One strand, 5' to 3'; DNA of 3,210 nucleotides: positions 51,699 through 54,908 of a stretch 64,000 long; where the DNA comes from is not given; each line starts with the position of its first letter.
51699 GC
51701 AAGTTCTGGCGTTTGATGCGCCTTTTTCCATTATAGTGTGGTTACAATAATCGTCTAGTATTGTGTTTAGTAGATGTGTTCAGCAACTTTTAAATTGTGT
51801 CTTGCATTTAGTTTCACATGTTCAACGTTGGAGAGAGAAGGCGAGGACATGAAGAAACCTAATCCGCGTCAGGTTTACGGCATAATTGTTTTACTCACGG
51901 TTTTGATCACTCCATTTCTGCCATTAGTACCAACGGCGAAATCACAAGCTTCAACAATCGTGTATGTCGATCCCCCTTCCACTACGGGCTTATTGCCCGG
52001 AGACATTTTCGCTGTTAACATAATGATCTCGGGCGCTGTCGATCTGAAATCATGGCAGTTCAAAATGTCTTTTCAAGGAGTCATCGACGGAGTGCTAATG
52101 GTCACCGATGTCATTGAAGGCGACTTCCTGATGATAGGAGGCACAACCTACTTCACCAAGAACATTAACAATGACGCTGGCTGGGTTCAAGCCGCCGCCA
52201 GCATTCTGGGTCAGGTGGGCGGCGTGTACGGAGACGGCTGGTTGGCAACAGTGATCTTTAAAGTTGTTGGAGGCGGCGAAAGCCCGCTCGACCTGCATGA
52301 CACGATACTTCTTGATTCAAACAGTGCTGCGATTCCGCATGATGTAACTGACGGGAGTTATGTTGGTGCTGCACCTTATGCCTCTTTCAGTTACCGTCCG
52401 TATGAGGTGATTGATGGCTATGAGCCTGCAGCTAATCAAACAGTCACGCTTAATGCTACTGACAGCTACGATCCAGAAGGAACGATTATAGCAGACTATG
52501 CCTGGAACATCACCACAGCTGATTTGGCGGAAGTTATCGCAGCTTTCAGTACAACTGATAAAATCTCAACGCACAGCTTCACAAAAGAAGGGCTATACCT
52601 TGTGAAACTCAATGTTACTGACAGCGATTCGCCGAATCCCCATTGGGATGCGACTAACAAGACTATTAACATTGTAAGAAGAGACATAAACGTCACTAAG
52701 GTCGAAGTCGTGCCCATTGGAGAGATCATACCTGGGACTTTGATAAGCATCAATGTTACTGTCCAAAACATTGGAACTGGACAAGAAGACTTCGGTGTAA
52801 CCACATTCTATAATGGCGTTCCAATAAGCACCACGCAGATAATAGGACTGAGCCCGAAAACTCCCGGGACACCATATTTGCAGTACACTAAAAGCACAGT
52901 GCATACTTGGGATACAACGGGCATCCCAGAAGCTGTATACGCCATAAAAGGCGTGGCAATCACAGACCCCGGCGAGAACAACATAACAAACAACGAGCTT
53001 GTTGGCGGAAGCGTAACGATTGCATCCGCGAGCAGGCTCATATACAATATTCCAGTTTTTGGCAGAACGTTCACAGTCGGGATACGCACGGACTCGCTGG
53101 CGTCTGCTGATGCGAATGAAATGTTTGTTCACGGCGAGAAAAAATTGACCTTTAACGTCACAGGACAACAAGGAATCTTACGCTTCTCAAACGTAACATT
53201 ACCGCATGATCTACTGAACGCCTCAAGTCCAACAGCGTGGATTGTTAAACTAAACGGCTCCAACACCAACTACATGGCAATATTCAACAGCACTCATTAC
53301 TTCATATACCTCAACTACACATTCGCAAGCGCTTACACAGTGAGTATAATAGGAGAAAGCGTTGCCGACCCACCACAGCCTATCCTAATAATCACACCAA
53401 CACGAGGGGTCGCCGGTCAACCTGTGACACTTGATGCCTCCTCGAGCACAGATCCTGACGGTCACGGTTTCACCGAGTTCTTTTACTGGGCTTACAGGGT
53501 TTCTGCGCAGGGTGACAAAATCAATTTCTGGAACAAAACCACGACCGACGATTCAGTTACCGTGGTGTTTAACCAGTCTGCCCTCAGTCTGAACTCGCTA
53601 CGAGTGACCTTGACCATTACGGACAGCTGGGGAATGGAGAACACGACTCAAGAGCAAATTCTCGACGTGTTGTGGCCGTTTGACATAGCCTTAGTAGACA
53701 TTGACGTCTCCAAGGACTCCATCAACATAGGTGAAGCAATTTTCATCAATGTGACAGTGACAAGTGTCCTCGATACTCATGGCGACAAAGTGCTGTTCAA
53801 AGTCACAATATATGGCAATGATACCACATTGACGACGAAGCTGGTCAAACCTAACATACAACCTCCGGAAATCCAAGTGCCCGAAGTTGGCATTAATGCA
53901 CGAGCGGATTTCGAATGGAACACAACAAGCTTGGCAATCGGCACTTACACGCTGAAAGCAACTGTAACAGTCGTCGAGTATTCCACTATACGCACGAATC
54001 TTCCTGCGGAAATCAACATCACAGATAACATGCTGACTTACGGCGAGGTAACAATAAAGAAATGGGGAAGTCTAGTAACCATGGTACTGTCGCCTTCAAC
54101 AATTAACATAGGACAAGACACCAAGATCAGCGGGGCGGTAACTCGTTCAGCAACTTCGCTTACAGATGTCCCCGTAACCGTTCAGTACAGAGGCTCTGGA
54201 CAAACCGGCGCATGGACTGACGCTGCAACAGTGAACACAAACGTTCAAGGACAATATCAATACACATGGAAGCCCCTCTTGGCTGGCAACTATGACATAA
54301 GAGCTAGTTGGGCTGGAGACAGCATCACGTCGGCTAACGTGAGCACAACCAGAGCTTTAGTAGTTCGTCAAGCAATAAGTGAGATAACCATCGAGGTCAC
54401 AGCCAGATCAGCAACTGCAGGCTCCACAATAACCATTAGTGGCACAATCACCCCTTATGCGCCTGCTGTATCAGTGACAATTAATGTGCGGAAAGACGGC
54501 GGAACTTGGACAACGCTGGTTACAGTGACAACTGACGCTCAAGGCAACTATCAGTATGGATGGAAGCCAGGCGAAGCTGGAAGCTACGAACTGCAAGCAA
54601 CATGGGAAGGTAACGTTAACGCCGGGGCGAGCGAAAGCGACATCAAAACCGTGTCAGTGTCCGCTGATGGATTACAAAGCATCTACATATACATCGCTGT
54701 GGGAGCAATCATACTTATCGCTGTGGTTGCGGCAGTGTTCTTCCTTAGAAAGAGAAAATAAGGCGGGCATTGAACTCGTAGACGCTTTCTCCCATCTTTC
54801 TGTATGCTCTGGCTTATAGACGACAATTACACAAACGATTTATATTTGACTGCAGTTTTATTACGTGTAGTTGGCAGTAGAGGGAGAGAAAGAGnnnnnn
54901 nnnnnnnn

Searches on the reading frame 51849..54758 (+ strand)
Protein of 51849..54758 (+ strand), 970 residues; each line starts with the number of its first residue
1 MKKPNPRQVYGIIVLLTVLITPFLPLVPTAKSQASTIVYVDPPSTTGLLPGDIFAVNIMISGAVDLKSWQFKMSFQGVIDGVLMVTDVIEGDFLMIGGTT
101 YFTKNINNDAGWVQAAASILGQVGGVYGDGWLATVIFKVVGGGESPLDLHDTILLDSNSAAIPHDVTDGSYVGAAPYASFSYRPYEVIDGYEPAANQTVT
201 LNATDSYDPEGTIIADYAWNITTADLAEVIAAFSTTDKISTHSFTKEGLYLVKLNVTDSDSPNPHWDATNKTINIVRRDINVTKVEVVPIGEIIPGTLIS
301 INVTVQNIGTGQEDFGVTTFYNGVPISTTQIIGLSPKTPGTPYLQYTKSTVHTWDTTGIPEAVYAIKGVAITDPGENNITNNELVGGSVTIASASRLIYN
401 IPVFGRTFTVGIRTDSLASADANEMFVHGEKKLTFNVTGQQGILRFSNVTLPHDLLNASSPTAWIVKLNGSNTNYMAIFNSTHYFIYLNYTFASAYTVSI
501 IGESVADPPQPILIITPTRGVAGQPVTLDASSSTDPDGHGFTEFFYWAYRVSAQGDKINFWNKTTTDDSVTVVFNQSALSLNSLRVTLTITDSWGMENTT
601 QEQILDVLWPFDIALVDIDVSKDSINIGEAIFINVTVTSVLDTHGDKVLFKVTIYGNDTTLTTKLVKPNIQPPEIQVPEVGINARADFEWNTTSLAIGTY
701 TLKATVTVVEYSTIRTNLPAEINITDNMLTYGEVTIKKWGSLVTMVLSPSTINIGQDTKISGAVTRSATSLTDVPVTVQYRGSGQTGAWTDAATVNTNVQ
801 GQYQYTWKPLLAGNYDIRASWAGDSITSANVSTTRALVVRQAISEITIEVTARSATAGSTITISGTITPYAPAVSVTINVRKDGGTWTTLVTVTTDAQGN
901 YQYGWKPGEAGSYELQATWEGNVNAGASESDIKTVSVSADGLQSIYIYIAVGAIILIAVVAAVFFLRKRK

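Call 3: search_protein_families(library=pfam, proteins=[window:51849-54758:+], max_evalue=1)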
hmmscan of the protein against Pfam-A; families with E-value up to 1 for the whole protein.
window:51849-54758:+ (970 aa): 17 families
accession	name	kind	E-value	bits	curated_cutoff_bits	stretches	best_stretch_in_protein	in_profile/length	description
PF16640.11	Big_3_5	-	3.4e-13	50.4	35.5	2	850-937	3-87/88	Bacterial Ig-like domain (group 3)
PF18911.6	PKD_4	-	6.6e-07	29.7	27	1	193-260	14-72/85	PKD domain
PF21027.3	Sde0182_C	-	4.8e-06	27.5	27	1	526-593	2-68/83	Cellulose-binding protein Sde0182, C-terminal domain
PF22352.2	K319L-like_PKD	-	8.1e-06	26.2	27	1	196-261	11-73/84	K319L-like, PKD domain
PF22902.2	NOMO1-like_9th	-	3.6e-05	23.9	27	1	861-921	3-59/75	BOS complex subunit NOMO1-like, beta sandwich domain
PF24695.1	PITM1-3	-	7.4e-05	23.4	27.7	1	769-825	30-89/98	PITM 1-3, beta-sandwich domain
PF00801.26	PKD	-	0.00024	21.5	23.5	1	194-261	12-70/80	PKD domain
PF00630.25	Filamin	-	0.00042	21.5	26.9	0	774-827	40-88/93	Filamin/ABP280 repeat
PF17210.9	SdrD_B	-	0.00045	20.8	29.7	2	875-925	26-72/112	SdrD B-like domain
PF07705.17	CARDB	-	0.002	18.8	22.7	1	286-339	8-62/101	CARDB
PF00318.25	Ribosomal_S2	-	0.012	15.4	26.1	1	615-661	153-199/216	Ribosomal protein S2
PF24801.1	FNIII-A_GpJ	-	0.017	15.7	27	1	859-903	39-81/126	Tip attachment protein J,FNIII-A domain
PF13620.12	CarboxypepD_reg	-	0.022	15.5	32.3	1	862-923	1-60/82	Carboxypeptidase regulatory-like domain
PF22633.2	F5_F8_type_C_2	-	0.028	15.5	27.8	0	872-900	47-75/91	NedA-like, galactose-binding domain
PF00576.27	Transthyretin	-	0.14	13.2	25.3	0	871-920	14-66/109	HIUase/Transthyretin family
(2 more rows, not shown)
